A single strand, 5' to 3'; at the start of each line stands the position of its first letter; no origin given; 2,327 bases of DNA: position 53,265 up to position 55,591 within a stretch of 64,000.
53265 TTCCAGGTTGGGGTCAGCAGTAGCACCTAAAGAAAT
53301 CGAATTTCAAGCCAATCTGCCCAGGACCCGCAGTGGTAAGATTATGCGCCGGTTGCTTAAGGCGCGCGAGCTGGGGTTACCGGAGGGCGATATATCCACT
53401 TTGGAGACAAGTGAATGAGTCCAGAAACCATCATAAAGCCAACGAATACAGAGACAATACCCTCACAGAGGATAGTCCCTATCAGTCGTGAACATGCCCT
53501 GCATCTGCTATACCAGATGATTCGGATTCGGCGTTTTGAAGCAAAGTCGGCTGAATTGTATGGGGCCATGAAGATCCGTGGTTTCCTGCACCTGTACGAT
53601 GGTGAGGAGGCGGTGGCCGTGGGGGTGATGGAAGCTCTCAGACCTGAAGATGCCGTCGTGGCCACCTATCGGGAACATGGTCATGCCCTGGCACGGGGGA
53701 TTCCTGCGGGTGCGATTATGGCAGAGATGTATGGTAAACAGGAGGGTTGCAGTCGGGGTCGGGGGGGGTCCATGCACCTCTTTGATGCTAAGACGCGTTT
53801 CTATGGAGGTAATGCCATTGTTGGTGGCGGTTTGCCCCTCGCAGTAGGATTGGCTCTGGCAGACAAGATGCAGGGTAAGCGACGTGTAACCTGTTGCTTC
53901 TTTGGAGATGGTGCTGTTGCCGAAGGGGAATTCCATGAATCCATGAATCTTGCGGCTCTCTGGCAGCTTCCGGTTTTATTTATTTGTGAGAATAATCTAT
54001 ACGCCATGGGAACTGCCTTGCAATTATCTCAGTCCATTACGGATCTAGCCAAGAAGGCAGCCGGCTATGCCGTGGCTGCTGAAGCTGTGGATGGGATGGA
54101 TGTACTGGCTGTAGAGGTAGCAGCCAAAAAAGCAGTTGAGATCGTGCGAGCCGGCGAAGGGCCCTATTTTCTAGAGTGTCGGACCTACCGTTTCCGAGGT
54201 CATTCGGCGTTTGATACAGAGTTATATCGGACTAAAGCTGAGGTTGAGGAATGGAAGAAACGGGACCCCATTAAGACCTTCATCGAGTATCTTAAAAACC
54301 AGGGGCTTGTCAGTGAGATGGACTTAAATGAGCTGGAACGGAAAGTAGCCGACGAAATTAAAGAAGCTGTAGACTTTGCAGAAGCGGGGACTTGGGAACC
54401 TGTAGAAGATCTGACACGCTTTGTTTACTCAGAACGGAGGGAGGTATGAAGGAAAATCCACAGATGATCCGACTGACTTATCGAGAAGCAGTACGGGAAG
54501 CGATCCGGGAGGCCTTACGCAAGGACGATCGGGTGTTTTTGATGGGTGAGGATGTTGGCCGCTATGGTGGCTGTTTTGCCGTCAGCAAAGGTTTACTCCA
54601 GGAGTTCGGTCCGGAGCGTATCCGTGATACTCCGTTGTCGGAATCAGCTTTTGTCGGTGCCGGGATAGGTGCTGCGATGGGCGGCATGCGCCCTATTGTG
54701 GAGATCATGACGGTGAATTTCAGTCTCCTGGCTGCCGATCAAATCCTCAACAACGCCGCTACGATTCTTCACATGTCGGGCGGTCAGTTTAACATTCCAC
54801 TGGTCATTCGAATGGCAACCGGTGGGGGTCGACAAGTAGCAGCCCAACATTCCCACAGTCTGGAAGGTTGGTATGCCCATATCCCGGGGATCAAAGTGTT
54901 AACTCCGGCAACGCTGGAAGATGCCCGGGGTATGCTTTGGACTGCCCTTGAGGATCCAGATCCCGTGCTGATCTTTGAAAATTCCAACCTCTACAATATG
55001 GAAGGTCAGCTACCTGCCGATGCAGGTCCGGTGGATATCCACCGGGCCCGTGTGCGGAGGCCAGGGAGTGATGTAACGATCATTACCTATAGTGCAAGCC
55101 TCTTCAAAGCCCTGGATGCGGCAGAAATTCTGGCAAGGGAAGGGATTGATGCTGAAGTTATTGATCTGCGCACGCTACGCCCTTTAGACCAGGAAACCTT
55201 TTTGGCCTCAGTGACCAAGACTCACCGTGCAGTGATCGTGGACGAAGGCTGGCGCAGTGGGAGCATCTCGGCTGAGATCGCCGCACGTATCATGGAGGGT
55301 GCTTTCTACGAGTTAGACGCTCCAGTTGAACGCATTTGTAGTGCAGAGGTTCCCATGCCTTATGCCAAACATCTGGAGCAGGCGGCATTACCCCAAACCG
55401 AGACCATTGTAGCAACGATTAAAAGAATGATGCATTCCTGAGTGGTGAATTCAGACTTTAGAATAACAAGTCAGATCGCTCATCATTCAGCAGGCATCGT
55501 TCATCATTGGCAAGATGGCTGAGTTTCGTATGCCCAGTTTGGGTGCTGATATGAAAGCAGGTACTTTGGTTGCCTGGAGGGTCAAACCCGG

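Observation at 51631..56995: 2-oxoacid dehydrogenase E1/E2 genes translationally coupled to an acyl carrier protein and preceded by an AMP-forming ligase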

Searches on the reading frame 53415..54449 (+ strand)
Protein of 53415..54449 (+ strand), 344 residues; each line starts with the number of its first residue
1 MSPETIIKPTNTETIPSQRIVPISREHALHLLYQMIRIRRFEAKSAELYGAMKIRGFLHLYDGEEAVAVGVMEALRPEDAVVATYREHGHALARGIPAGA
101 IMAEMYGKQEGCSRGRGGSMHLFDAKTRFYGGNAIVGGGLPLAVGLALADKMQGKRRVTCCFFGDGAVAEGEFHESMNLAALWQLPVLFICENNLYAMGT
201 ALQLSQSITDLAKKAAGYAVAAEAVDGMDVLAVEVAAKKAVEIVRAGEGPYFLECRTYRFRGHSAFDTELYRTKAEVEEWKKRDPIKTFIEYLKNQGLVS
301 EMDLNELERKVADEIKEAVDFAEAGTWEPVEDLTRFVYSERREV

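Call 4: search_protein_families(library=pfam, proteins=[window:53415-54449:+], max_evalue=0.01)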
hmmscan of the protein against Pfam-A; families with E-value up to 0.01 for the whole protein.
window:53415-54449:+ (344 aa): 4 families
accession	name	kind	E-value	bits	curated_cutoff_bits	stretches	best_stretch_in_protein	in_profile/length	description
PF00676.26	E1_dh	-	6.9e-92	308.1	22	1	33-324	1-293/300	Dehydrogenase E1 component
PF02775.26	TPP_enzyme_C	-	1.1e-06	29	21.9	1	127-255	19-151/151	Thiamine pyrophosphate enzyme, C-terminal TPP binding domain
PF00456.26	Transketolase_N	-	1.1e-05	25.1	22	1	157-257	145-243/334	Transketolase, thiamine diphosphate binding domain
PF13292.11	DXP_synthase_N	-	0.0003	20.6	21.2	1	140-214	117-192/274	1-deoxy-D-xylulose-5-phosphate synthase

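Call 5: search_protein_families(library=ncbifam, proteins=[window:53415-54449:+], max_evalue=0.01)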
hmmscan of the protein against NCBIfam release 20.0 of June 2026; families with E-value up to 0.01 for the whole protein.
window:53415-54449:+ (344 aa): 13 families
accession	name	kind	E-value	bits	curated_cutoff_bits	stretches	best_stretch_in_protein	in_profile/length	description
TIGR03182.1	PDH_E1_alph_y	equivalog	8.3e-139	461.9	393.85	1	26-338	2-314/315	pyruvate dehydrogenase (acetyl-transferring) E1 component subunit alpha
TIGR03181.1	PDH_E1_alph_x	equivalog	6.9e-80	268.5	411.35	1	15-341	13-330/341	pyruvate dehydrogenase (acetyl-transferring) E1 component subunit alpha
NF004559.0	PRK05899.2-5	equivalog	1.4e-13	50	488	1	136-267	128-257/627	transketolase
NF004556.0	PRK05899.2-2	equivalog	3.8e-05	22.2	575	1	136-243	127-234/639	transketolase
TIGR00239.1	2oxo_dh_E1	equivalog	5.1e-05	21.4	770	1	156-320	345-514/931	2-oxoglutarate dehydrogenase E1 component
TIGR00204.1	dxs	equivalog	6.5e-05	21.6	465.95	1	142-200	119-177/616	1-deoxy-D-xylulose-5-phosphate synthase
TIGR00232.1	tktlase_bact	equivalog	9.6e-05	20.9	682.25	1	136-258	112-242/654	transketolase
NF004558.0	PRK05899.2-4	equivalog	0.00099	17.6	788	1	136-263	114-245/651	transketolase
NF006914.0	PRK09404.1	equivalog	0.0012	17.1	764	1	157-323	341-512/919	2-oxoglutarate dehydrogenase E1 component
NF008818.0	PRK11864.1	subfamily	0.0025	17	405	0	143-213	78-148/300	3-methyl-2-oxobutanoate dehydrogenase subunit beta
NF008907.0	PRK12270.1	equivalog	0.0034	15.1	878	1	155-320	659-829/1241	multifunctional oxoglutarate decarboxylase/oxoglutarate dehydrogenase thiamine pyrophosphate-binding subunit/dihydrolipoyllysine-residue suc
NF005485.1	PRK07092.1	equivalog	0.0035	16.2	493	1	130-211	392-465/523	benzoylformate decarboxylase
NF008968.0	PRK12315.1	subfamily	0.0054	15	510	1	141-195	121-175/582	1-deoxy-D-xylulose-5-phosphate synthase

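Call 82: search_solved_structures(query=window:53415-54446:+, max_evalue=1e-20, show_alignments=1)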
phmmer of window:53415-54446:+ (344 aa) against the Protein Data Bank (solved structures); distinct sequences matched with E-value up to 1e-20: 28.
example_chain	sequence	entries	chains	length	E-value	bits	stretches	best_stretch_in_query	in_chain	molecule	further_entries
3exf_A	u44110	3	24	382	4.2e-79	269.3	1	23-340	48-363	Pyruvate dehydrogenase E1 component subunit alpha, somatic form, mitochondrial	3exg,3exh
1ni4_A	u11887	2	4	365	1.1e-78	268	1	23-340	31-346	Pyruvate dehydrogenase E1 component: Alpha subunit | Pyruvate dehydrogenase E1 component subunit alpha, somatic form, mitochondrial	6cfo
3exe_A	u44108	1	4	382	1.3e-78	267.8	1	23-340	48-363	Pyruvate dehydrogenase E1 component subunit alpha, somatic form, mitochondrial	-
6cer_A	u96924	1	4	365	2.8e-78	266.6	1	23-340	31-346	Pyruvate dehydrogenase E1 component subunit alpha, somatic form, mitochondrial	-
2ozl_A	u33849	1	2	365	3.9e-78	266.1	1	23-340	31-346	Pyruvate dehydrogenase E1 component alpha subunit, somatic form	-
3exi_A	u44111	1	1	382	4.5e-78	265.9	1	23-340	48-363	Pyruvate dehydrogenase E1 component subunit alpha, somatic form, mitochondrial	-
1um9_A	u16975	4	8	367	5.7e-47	163.7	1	34-340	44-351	2-oxo acid dehydrogenase alpha subunit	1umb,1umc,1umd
1dtw_A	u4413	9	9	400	9.9e-40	139.9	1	7-324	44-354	BRANCHED-CHAIN ALPHA-KETO ACID DEHYDROGENASE ALPHA SUBUNIT | 2-OXOISOVALERATE DEHYDROGENASE ALPHA SUBUNIT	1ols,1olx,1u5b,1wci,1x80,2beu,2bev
2j9f_A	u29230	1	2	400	1.9e-39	139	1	7-324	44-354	2-OXOISOVALERATE DEHYDROGENASE ALPHA SUBUNIT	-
2bff_A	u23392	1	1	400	1.9e-39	139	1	7-324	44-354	2-OXOISOVALERATE DEHYDROGENASE ALPHA SUBUNIT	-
1x7y_A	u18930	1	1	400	2.1e-39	138.8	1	7-324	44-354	2-oxoisovalerate dehydrogenase alpha subunit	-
1x7w_A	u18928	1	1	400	2.7e-39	138.5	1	7-324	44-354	2-oxoisovalerate dehydrogenase alpha subunit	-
1x7x_A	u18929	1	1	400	2.7e-39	138.5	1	7-324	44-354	2-oxoisovalerate dehydrogenase alpha subunit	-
1x7z_A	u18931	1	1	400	2.8e-39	138.4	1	7-324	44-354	2-oxoisovalerate dehydrogenase alpha subunit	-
1w85_A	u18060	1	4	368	5.6e-39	137.5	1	13-340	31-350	PYRUVATE DEHYDROGENASE E1 COMPONENT, ALPHA SUBUNIT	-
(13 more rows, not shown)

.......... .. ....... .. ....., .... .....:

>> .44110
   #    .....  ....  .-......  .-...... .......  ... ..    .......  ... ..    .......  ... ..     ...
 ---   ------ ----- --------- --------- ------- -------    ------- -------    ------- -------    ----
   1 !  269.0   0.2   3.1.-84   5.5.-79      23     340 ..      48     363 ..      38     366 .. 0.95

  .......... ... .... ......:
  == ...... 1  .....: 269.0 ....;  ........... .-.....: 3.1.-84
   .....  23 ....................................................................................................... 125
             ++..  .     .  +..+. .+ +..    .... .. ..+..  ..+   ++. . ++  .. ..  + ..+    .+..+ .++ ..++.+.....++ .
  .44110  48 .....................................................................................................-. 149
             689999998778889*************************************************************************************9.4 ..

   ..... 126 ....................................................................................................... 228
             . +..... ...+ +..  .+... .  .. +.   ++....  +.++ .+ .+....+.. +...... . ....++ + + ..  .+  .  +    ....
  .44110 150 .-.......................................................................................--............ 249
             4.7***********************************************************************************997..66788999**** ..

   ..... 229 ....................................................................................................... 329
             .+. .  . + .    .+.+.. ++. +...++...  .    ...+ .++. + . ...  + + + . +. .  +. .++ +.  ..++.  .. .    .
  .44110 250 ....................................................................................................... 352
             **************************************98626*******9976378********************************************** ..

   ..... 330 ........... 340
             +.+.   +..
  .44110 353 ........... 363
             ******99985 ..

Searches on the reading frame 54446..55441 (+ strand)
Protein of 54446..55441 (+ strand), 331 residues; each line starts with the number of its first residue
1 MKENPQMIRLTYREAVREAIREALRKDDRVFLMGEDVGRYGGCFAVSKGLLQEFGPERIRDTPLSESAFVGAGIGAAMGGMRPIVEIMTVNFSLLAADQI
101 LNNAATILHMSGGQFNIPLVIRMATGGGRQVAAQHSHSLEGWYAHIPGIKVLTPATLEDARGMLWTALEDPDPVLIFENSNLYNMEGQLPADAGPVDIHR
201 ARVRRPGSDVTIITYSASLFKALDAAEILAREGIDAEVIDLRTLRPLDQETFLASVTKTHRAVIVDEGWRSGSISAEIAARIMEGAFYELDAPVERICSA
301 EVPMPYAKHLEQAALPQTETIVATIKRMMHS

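Call 4: search_protein_families(library=pfam, proteins=[window:54446-55441:+], max_evalue=0.01)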
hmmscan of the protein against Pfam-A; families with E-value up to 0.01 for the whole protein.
window:54446-55441:+ (331 aa): 2 families
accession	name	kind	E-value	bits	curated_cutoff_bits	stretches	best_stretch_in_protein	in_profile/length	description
PF02780.25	Transketolase_C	-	1.6e-41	141.5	25.9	1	200-321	2-124/124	Transketolase, C-terminal domain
PF02779.29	Transket_pyr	-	6e-39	133.9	27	1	10-184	3-173/174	Transketolase, pyrimidine binding domain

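Call 5: search_protein_families(library=ncbifam, proteins=[window:54446-55441:+], max_evalue=0.01)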
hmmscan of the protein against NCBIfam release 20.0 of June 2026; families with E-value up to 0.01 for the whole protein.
window:54446-55441:+ (331 aa): 10 families
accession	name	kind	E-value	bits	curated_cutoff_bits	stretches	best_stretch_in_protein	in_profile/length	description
NF006667.0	PRK09212.1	subfamily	3.3e-129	430.5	321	1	7-329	1-323/327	pyruvate dehydrogenase complex E1 component subunit beta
NF008854.0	PRK11892.1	equivalog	3.4e-123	411.7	454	1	2-329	134-462/464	pyruvate dehydrogenase complex E1 component subunit beta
TIGR00204.1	dxs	equivalog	1e-19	70.6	465.95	1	10-286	310-573/616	1-deoxy-D-xylulose-5-phosphate synthase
NF004559.0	PRK05899.2-5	equivalog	1.5e-16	59.8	488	1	13-329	321-624/627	transketolase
NF008968.0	PRK12315.1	subfamily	2e-12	46.2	510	1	10-280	279-535/582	1-deoxy-D-xylulose-5-phosphate synthase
NF003933.0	PRK05444.2-2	equivalog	4.9e-11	41.9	395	1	54-286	332-561/606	1-deoxy-D-xylulose-5-phosphate synthase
NF004556.0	PRK05899.2-2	equivalog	1.6e-06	26.7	575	1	203-286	515-597/639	transketolase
NF041170.1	Oxoac_fdxalpha_Archa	equivalog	0.00022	19.7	800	1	208-272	520-584/636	2-oxoacid:ferredoxin oxidoreductase subunit alpha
TIGR03710.1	OAFO_sf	subfamily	0.00024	19.8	482.75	1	207-274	463-528/561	2-oxoacid:acceptor oxidoreductase subunit alpha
NF007201.0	PRK09622.1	equivalog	0.0061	15.5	590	1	208-276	268-336/405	2-oxoacid:ferredoxin oxidoreductase subunit alpha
